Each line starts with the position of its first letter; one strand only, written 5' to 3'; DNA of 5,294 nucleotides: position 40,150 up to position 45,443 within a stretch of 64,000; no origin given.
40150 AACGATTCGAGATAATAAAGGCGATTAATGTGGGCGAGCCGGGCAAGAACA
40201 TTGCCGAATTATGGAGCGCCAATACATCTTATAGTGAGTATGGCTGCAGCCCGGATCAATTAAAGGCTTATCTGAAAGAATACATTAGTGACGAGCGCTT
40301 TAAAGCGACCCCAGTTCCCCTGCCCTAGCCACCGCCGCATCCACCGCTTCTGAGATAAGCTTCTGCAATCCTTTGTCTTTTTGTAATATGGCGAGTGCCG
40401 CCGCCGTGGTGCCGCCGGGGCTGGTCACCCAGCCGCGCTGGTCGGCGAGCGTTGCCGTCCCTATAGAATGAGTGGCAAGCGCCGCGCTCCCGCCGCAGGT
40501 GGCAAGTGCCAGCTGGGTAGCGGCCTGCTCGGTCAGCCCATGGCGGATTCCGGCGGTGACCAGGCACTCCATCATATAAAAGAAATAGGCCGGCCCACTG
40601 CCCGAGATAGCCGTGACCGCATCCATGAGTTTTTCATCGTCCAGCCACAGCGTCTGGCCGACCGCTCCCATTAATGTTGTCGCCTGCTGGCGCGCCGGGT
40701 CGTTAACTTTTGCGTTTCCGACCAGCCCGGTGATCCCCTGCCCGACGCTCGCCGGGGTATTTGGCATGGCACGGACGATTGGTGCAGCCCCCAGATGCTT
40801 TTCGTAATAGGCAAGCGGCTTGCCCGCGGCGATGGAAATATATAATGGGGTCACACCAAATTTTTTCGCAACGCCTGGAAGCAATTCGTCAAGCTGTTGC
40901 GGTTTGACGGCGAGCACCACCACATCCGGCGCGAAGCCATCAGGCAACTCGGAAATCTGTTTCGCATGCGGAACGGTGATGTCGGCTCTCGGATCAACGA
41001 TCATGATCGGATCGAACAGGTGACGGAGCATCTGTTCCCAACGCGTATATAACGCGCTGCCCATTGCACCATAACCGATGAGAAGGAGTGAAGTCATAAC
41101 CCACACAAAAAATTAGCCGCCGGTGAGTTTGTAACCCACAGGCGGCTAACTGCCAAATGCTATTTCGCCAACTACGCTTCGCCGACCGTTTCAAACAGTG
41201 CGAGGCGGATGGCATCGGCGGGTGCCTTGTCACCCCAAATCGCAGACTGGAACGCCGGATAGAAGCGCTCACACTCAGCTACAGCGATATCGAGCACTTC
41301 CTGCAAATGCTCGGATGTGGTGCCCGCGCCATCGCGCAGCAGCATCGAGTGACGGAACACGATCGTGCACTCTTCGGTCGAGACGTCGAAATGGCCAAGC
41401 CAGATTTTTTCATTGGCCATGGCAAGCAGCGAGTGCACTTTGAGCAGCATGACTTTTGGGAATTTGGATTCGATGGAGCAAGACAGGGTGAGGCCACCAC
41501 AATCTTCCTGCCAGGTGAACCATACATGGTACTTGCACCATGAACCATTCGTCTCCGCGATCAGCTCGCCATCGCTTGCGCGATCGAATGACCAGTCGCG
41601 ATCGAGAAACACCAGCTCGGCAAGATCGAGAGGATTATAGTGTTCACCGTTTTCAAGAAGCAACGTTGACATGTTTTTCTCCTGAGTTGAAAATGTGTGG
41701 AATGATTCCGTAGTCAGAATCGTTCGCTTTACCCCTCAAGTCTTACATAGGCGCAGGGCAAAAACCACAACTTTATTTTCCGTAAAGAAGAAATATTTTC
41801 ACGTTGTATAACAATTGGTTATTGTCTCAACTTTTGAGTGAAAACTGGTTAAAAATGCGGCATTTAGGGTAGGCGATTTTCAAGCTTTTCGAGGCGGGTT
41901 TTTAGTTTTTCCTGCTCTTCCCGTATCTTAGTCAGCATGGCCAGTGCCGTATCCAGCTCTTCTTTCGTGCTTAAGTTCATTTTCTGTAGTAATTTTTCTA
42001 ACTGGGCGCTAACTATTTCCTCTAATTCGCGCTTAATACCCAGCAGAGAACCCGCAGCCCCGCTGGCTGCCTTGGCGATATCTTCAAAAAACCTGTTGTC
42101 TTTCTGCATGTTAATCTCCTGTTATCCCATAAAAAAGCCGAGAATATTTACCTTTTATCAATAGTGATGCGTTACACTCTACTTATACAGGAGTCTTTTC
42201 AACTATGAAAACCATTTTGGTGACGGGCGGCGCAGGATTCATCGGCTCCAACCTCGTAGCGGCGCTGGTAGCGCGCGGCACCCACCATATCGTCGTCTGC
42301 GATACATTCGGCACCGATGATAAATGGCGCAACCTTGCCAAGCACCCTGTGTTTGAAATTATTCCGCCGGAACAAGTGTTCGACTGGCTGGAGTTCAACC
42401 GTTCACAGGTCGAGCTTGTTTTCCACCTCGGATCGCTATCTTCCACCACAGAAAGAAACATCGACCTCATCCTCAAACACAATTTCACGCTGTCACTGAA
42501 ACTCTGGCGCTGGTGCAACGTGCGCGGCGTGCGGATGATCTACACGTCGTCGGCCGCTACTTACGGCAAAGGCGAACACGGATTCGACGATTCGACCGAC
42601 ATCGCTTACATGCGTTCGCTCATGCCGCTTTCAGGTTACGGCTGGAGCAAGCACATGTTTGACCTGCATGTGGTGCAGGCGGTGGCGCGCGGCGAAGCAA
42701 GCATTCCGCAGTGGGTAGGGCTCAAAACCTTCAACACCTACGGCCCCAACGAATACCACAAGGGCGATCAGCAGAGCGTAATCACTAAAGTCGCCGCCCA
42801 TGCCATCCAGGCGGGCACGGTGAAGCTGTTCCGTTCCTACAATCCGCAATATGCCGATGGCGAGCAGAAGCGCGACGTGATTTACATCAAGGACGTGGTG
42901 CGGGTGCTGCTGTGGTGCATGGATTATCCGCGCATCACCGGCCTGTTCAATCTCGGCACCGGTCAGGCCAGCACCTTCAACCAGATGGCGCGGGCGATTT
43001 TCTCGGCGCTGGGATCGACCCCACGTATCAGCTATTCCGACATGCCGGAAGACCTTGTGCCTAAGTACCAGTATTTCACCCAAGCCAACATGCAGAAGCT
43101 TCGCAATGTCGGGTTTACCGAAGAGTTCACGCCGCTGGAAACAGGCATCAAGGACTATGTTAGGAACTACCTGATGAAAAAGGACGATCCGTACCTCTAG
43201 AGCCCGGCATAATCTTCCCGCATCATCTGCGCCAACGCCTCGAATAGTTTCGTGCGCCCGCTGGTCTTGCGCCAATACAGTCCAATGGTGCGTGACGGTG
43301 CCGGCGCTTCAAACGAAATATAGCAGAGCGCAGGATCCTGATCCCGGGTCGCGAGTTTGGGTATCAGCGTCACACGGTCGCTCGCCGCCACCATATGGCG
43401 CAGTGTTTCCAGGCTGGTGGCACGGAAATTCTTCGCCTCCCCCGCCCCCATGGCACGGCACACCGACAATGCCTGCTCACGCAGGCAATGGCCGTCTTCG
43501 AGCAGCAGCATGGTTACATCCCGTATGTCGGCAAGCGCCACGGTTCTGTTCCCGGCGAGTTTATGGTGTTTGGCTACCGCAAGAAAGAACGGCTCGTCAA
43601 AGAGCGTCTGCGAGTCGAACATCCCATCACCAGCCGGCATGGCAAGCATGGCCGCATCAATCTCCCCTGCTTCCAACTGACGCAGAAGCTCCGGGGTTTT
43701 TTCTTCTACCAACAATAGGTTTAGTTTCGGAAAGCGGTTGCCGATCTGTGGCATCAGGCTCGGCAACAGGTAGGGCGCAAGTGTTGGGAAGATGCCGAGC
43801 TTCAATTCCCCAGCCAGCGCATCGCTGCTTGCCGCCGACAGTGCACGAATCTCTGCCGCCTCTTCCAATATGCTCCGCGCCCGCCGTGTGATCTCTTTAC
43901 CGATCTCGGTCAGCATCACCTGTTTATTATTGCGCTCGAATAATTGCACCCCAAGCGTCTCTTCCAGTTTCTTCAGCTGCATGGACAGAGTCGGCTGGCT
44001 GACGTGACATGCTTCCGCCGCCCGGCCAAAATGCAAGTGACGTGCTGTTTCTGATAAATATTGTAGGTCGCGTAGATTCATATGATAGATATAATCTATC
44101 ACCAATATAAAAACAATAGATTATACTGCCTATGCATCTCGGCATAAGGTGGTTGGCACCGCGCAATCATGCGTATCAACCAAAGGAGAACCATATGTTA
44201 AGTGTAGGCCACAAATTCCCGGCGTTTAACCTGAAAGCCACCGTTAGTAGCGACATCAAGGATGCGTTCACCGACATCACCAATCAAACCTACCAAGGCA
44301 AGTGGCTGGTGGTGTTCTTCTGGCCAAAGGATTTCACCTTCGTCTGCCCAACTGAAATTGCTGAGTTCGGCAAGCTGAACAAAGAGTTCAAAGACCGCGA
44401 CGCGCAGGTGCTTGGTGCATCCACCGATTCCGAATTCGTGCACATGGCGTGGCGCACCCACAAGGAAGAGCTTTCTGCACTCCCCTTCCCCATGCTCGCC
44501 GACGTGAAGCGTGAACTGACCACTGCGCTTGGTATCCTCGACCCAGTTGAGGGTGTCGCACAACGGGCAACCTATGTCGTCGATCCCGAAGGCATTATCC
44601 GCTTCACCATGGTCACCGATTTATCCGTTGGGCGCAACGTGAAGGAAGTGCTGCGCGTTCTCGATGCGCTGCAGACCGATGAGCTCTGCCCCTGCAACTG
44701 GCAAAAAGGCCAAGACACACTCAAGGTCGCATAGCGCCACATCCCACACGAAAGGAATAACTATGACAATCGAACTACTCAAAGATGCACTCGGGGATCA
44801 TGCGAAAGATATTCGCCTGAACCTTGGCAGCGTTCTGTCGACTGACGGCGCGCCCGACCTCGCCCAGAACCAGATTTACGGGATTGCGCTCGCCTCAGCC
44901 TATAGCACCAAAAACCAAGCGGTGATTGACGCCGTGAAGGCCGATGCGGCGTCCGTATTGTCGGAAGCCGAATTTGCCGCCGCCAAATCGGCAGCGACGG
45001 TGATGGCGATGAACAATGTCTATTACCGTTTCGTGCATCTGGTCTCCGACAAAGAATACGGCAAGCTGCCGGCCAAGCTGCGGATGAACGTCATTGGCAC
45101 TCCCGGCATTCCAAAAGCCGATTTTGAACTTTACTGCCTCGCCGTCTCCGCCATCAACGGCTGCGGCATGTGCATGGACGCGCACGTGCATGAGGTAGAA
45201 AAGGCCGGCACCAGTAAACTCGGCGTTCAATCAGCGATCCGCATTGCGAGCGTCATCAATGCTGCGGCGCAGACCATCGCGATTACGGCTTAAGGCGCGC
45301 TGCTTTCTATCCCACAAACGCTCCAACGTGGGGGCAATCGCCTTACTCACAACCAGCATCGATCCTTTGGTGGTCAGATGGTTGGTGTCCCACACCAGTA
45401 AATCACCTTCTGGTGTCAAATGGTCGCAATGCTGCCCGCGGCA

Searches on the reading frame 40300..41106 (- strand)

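Call 59: search_protein_families(library=pfam, proteins=[window:40300-41106:-], max_evalue=0.0001)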
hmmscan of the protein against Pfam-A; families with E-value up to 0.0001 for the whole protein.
window:40300-41106:- (268 aa): 1 family
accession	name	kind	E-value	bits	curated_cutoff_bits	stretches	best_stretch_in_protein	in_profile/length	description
PF14748.11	P5CR_dimer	-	8.6e-30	103.6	25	1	158-265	1-105/105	Pyrroline-5-carboxylate reductase dimerisation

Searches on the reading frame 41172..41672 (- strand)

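Call 59: search_protein_families(library=pfam, proteins=[window:41172-41672:-], max_evalue=0.0001)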
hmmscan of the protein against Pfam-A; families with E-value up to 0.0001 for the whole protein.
window:41172-41672:- (166 aa): 1 family
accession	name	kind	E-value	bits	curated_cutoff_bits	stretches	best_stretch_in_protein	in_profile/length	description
PF10722.14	YbjN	-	1e-24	87.6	22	1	19-142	6-125/126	Putative bacterial sensory transduction regulator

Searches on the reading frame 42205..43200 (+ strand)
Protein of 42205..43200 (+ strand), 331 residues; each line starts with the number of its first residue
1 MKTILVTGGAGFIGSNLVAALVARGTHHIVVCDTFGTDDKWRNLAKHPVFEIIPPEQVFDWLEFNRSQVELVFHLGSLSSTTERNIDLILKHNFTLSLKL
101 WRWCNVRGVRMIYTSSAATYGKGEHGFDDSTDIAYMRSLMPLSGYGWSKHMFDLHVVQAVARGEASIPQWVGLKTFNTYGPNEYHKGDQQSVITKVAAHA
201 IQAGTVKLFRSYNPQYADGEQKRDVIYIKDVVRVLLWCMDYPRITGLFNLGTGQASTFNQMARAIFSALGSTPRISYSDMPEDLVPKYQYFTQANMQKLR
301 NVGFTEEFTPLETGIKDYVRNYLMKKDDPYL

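Call 59: search_protein_families(library=pfam, proteins=[window:42205-43200:+], max_evalue=0.0001)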
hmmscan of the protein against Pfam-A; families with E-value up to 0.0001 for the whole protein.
window:42205-43200:+ (331 aa): 4 families
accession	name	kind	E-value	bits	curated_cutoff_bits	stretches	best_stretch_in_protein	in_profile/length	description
PF01370.27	Epimerase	-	1.5e-37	129.7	20.9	1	4-243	1-229/240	NAD dependent epimerase/dehydratase family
PF16363.11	GDP_Man_Dehyd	-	2.6e-17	63.7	27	1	5-276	1-273/332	GDP-mannose 4,6 dehydratase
PF01073.25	3Beta_HSD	-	1.6e-07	31.1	22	1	5-161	1-162/280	3-beta hydroxysteroid dehydrogenase/isomerase family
PF04321.23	RmlD_sub_bind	-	1.1e-05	25.2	27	1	3-159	2-139/287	RmlD substrate binding domain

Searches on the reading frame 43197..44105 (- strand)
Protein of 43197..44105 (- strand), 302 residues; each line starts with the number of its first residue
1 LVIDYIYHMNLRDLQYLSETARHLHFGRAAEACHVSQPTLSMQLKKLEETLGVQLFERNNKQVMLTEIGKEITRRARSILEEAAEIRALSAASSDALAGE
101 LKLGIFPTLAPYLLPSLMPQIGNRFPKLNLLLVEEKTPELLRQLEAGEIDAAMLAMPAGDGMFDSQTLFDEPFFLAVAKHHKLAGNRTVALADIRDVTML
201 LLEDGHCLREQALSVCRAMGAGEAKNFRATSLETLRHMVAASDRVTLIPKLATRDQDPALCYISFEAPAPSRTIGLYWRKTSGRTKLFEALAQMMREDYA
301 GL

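Call 59: search_protein_families(library=pfam, proteins=[window:43197-44105:-], max_evalue=0.0001)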
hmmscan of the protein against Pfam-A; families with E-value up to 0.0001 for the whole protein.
window:43197-44105:- (302 aa): 2 families
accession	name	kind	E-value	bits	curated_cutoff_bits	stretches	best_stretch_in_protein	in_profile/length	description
PF03466.25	LysR_substrate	-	1.6e-45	155.5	28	1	96-298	3-207/209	LysR substrate binding domain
PF00126.33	HTH_1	-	7.1e-22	77.6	26.6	1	11-69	1-59/60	Bacterial regulatory helix-turn-helix protein, lysR family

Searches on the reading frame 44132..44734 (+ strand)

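Call 59: search_protein_families(library=pfam, proteins=[window:44132-44734:+], max_evalue=0.0001)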
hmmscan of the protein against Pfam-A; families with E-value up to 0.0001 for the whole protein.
window:44132-44734:+ (200 aa): 2 families
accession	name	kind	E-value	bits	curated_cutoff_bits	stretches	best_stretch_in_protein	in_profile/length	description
PF00578.27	AhpC-TSA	-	1e-38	132.5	26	1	25-158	1-123/124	AhpC/TSA family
PF08534.16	Redoxin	-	3.2e-17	63.1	26.6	1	25-174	2-145/148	Redoxin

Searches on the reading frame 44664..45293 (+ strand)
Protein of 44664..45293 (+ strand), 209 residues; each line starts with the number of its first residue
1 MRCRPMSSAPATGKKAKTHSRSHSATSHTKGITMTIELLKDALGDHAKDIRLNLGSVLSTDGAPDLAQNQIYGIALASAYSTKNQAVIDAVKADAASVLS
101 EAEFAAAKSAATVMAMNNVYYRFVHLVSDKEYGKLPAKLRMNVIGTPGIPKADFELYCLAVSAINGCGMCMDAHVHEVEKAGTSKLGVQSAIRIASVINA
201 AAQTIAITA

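Call 59: search_protein_families(library=pfam, proteins=[window:44664-45293:+], max_evalue=0.0001)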
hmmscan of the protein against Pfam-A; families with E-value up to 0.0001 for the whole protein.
window:44664-45293:+ (209 aa): 1 family
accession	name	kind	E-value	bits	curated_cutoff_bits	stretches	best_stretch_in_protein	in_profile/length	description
PF02627.25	CMD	-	6.4e-11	42.5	23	1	131-203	2-74/84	Carboxymuconolactone decarboxylase family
